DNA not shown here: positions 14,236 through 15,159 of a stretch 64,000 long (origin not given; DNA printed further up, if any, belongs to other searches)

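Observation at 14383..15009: Paralogous hypothetical protein pair (A and A') under the shared promoter type; possible relatives of the DGR target C-terminal region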

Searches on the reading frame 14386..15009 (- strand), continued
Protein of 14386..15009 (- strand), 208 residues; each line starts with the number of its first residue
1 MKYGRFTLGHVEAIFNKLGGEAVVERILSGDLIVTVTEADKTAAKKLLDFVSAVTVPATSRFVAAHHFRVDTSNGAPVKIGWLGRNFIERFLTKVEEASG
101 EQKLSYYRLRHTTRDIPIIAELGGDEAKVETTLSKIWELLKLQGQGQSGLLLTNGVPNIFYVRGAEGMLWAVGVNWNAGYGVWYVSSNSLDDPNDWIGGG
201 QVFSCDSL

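Call 102: search_protein_families(library=pfam, alignment_id=A2, max_evalue=10)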
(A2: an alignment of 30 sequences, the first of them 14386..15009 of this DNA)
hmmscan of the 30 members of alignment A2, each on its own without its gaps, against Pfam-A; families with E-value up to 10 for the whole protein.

A. member 1, window:14386-15009:- (208 aa): 0 families

B. families by the number of members that match (of 30 scanned): 11 families
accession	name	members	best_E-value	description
PF10982.13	DUF2789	2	0.15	Protein of unknown function (DUF2789)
PF21538.2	Med15_M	2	0.2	ARC105/Med15 mediator subunit central domain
PF04124.18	Dor1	1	0.085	Dor1-like family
PF15990.10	UPF0767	1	0.097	UPF0767 family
PF10437.14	Lip_prot_lig_C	1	0.13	Bacterial lipoate protein ligase C-terminus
PF18039.7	UBA_6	1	0.14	UBA-like domain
PF08157.16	NUC129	1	0.14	NUC129 domain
PF23219.2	LAMB1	1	0.16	LAMB1-4 helical domain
PF18818.7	MPTase-PolyVal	1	0.18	Zincin-like metallopeptidase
PF23100.1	DUF2096_N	1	0.21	DUF2096 N-terminal four-helical bundle domain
PF22380.2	Chp1-like_SPOC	1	0.33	Chromo domain-containing protein 1-like, SPOC domain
